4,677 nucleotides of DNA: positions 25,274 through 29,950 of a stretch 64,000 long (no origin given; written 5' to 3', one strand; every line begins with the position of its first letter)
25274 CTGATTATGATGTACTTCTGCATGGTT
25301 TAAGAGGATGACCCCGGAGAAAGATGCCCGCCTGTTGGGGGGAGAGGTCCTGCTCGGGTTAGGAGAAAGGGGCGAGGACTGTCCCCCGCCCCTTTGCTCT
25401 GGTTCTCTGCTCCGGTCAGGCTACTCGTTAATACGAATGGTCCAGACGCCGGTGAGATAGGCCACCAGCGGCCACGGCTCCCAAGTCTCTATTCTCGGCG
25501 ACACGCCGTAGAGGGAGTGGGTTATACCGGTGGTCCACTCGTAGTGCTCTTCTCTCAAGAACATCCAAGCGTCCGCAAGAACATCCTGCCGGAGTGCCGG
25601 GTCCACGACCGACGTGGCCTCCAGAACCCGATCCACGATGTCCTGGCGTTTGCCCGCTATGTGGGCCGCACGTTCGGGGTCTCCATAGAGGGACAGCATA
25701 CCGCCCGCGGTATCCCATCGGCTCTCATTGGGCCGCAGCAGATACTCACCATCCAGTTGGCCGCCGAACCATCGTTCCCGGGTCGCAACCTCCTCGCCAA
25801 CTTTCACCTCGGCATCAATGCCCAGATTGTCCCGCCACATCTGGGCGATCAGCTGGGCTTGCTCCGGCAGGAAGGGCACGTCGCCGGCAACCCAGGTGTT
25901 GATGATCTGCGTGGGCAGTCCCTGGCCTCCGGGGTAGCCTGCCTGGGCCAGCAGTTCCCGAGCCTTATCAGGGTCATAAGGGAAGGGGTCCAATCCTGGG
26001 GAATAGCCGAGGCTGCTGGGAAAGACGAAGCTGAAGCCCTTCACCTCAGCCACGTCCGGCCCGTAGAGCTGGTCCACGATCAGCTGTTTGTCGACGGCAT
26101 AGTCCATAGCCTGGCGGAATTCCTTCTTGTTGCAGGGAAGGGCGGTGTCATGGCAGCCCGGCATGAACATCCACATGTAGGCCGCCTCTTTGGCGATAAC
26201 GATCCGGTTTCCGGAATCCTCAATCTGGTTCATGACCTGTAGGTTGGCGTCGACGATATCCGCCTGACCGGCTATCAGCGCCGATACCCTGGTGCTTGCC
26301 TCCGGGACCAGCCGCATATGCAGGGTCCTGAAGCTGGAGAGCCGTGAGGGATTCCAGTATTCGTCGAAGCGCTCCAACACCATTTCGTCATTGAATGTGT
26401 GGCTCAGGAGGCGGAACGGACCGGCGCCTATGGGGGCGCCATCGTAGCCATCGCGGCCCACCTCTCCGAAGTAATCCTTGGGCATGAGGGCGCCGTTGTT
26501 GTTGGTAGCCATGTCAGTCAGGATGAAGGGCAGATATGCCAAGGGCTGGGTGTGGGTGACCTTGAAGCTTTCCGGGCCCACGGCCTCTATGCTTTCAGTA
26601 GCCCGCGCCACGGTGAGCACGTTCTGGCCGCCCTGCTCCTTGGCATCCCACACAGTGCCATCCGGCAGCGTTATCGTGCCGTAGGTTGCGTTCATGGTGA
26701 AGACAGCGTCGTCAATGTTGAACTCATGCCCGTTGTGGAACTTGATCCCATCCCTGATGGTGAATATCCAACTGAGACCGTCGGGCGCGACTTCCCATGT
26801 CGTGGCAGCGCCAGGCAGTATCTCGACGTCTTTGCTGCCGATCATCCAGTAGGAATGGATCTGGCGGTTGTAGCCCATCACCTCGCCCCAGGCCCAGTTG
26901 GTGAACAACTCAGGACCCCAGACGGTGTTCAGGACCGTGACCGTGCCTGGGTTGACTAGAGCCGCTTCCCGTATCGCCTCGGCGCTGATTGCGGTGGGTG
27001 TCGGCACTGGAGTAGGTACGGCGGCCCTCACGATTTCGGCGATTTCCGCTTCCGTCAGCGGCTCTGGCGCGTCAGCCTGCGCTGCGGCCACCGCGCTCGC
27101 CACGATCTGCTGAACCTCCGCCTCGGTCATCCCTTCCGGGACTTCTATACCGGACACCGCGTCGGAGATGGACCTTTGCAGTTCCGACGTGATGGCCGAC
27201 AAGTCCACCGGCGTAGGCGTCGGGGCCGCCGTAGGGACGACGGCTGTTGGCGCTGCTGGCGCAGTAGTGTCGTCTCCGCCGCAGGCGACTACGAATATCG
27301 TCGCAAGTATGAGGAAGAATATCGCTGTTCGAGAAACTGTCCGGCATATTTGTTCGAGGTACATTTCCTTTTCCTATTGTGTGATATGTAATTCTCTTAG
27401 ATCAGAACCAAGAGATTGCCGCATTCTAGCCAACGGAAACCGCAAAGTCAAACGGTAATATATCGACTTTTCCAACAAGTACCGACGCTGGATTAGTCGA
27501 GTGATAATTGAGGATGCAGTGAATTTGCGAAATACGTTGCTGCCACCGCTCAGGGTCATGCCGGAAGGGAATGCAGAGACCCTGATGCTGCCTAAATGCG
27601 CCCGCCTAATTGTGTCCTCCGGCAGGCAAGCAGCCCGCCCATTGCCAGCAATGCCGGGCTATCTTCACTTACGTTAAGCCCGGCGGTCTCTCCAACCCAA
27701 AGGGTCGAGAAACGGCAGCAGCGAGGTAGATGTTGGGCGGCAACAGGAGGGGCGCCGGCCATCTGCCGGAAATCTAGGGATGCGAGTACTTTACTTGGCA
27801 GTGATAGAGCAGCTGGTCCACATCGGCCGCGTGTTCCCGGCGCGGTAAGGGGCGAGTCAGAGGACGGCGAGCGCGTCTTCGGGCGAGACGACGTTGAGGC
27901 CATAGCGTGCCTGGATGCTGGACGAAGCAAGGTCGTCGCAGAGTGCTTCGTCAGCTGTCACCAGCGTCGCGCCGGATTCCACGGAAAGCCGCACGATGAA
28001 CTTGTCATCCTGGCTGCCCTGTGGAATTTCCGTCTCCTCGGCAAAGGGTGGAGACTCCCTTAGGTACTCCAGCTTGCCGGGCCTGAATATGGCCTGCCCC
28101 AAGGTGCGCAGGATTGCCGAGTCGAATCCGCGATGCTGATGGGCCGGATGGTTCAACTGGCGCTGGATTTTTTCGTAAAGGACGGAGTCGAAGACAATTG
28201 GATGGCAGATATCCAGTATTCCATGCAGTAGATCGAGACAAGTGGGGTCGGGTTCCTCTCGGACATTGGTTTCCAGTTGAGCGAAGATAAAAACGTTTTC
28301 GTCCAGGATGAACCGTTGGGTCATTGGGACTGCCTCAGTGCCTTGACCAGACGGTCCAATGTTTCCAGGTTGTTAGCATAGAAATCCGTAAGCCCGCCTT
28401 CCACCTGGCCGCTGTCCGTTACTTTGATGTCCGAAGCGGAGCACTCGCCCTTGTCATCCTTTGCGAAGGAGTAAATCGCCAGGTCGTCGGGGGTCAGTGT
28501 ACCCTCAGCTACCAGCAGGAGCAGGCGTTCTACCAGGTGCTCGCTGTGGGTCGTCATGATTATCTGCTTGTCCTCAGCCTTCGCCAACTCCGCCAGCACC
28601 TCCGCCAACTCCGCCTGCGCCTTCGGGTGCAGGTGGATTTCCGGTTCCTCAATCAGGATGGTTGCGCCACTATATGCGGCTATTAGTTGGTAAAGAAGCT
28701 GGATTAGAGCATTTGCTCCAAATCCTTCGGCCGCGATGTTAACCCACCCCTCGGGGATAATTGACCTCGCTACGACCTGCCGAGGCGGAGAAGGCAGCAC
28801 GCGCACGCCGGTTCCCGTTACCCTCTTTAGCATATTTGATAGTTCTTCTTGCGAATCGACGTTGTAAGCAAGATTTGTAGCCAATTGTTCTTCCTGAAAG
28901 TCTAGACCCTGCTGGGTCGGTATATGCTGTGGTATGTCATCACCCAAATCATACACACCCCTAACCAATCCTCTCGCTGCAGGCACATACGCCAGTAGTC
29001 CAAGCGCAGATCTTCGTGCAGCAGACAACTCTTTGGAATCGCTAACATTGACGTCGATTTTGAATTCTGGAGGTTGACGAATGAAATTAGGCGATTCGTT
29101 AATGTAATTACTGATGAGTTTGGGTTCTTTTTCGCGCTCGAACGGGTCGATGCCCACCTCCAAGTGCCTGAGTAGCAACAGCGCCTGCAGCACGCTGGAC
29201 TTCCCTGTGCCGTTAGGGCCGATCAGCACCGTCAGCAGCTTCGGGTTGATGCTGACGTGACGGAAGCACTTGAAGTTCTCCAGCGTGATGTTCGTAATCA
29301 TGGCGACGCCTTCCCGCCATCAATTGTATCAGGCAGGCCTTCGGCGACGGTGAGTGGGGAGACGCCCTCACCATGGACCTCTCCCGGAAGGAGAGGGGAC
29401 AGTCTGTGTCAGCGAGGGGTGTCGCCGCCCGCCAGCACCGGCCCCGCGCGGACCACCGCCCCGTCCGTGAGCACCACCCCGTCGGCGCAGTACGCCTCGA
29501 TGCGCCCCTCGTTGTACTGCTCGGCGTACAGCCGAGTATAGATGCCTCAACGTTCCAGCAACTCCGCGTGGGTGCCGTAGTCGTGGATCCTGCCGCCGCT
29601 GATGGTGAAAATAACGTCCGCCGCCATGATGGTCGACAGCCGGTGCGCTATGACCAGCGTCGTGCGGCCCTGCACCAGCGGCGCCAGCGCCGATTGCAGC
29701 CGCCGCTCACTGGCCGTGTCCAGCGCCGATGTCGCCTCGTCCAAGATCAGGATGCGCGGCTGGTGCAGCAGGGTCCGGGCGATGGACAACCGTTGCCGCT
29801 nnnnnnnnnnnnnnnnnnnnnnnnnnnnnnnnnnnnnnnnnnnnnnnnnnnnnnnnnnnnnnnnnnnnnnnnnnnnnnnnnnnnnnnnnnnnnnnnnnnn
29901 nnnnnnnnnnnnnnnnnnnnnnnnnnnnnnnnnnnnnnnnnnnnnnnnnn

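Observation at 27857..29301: Two-gene AAA15-type ATPase plus PIN-like protein cassette: candidate uncharacterised defence/abortive-infection module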

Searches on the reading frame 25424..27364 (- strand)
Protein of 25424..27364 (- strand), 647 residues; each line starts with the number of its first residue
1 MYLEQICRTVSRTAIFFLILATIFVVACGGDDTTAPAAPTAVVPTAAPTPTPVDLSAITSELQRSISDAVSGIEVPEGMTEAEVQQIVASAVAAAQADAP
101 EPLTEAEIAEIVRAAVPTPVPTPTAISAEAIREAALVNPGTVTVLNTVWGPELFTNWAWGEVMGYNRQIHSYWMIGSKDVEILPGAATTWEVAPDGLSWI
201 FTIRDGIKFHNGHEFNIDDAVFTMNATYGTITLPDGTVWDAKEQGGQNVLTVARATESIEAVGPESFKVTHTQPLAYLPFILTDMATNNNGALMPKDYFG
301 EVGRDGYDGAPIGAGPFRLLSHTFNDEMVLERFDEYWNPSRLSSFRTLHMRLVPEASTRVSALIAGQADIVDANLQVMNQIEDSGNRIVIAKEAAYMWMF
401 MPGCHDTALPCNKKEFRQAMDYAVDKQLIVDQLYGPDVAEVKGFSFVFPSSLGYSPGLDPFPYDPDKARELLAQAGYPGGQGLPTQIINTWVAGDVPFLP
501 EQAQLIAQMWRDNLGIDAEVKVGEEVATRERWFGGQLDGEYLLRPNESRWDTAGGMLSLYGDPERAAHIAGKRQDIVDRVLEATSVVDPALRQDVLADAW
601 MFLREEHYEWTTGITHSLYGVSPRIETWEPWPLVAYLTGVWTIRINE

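Call 92: search_protein_families(library=pfam, proteins=[window:25424-27364:-], max_evalue=0.00001)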
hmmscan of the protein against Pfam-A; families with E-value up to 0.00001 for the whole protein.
window:25424-27364:- (647 aa): 1 family
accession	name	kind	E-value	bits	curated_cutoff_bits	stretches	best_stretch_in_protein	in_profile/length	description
PF00496.27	SBP_bac_5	-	1.9e-64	218.6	32.4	1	182-538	2-340/368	Bacterial extracellular solute-binding proteins, family 5 Middle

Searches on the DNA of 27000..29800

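Call 61: search_rna_families(source=window, start=27000, end=29800, threshold=evalue, max_evalue=1)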
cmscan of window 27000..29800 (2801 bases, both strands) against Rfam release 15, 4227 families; matches with E-value up to 1: 1.
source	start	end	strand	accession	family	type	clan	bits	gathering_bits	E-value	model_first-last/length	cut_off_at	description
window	29672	29742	-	RF02241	Xoo2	Gene; sRNA;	-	22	45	0.29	1-78/78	no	Xanthomonadaceae sRNA Xoo2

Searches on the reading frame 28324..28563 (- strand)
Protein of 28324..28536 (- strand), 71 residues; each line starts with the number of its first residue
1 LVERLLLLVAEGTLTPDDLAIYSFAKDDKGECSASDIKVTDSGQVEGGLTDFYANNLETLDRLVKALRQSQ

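Call 29: search_protein_families(library=pfam, proteins=[window:28324-28536:-, window:28324-28563:-], max_evalue=10)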
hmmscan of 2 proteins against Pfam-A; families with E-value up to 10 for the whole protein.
seq(71 aa): 0 families

seq(80 aa): 0 families
